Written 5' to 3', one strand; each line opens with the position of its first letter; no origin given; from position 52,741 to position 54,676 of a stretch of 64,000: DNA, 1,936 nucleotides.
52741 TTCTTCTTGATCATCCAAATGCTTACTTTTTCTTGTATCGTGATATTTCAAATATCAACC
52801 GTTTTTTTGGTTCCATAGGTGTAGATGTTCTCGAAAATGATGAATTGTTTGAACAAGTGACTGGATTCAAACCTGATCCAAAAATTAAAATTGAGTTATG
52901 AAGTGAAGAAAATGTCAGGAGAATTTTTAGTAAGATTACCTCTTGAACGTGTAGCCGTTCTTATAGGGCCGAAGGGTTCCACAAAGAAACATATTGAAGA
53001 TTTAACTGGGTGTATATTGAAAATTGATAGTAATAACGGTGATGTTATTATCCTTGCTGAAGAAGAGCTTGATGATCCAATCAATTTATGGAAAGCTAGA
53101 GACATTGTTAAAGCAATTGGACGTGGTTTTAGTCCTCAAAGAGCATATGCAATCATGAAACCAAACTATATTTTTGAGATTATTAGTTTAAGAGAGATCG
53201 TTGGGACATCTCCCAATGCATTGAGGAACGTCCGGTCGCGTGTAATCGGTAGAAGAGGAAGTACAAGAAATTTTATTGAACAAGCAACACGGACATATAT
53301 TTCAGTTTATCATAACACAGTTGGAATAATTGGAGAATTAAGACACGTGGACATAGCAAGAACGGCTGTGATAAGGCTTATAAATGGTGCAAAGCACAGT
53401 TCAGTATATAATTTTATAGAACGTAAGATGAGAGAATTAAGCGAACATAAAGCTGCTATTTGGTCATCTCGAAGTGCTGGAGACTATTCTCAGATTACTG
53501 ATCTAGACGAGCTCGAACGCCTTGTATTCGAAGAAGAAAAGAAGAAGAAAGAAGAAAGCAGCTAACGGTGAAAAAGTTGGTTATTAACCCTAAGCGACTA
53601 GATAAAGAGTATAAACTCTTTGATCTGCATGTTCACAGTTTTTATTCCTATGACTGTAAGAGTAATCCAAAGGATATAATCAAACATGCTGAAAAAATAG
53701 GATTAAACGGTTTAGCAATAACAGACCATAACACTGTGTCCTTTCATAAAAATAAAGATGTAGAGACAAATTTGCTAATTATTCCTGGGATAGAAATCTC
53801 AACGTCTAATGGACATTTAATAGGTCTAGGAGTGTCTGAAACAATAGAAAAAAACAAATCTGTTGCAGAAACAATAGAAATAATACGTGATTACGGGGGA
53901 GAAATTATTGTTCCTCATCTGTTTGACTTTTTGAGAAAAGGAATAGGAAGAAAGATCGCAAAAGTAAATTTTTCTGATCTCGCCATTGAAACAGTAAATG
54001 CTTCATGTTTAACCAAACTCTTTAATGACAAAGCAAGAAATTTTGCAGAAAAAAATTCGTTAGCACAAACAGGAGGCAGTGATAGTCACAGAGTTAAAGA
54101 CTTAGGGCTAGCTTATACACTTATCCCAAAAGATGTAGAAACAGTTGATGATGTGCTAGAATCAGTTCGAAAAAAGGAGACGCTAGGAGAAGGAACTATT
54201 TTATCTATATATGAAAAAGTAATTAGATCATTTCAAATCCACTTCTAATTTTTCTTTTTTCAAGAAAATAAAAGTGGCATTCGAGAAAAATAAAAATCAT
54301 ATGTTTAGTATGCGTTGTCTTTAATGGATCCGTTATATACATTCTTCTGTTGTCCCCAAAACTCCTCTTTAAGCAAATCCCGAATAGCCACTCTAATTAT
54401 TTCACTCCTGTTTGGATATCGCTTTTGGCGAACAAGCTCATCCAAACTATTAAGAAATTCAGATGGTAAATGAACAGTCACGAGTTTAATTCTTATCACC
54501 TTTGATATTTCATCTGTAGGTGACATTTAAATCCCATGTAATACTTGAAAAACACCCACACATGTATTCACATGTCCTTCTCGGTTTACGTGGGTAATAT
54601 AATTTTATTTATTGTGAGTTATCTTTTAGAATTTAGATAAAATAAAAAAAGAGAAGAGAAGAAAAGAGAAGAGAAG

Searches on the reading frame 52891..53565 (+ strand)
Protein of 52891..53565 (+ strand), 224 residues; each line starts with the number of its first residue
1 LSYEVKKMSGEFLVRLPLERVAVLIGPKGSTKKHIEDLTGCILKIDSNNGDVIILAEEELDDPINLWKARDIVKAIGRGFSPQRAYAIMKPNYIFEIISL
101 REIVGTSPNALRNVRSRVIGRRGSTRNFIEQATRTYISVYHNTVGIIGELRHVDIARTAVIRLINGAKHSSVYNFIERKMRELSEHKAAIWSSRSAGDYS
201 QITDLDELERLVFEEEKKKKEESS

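Call 18: search_protein_families(library=pfam, proteins=[window:52891-53565:+], max_evalue=0.001)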
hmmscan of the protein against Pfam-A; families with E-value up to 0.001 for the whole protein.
window:52891-53565:+ (224 aa): 4 families
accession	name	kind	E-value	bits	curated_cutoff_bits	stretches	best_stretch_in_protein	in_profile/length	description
PF00013.35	KH_1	-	1.2e-12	47.9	21.5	2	15-50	5-41/66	KH domain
PF21800.4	KH_KRR1_2nd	-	1.9e-12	47.5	27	1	95-165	3-72/91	KRR1 small subunit processome component, second KH domain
PF22891.2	KH_PNO1_2nd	-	3.8e-08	33.8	27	1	109-175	16-82/90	Eukaryotic type KH-domain (KH-domain type I) (327.11.2)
PF22675.2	KH-I_KHDC4-BBP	-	7.1e-08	32.6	30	0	21-46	8-33/76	KHDC4/BBP-like, KH-domain type I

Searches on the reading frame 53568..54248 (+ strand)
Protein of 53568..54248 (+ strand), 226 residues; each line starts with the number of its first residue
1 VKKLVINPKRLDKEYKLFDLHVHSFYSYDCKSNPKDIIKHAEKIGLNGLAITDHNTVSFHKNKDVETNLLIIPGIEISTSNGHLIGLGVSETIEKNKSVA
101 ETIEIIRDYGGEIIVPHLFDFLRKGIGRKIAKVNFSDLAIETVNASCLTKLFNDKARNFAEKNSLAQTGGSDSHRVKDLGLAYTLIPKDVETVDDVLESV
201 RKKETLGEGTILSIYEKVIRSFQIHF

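Call 18: search_protein_families(library=pfam, proteins=[window:53568-54248:+], max_evalue=0.001)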
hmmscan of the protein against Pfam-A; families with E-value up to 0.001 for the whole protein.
window:53568-54248:+ (226 aa): 2 families
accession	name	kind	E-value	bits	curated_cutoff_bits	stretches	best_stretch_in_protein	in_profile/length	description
PF13263.12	PHP_C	-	2.1e-16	59.6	21.3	1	152-205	3-56/56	PHP-associated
PF02811.25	PHP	-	6.5e-10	40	26.4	1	19-78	1-64/164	PHP domain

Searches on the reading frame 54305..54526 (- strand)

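Call 18: search_protein_families(library=pfam, proteins=[window:54305-54526:-], max_evalue=0.001)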
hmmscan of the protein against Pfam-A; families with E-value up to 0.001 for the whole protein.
window:54305-54526:- (73 aa): 2 families
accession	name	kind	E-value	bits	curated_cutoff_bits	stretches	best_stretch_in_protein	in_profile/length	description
PF01402.27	RHH_1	-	2.3e-10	40.5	20.5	1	16-53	2-38/39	Ribbon-helix-helix protein, copG family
PF17723.7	RHH_8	-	0.00032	21.2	25.4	1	16-55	6-45/119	Ribbon-Helix-Helix transcriptional regulator family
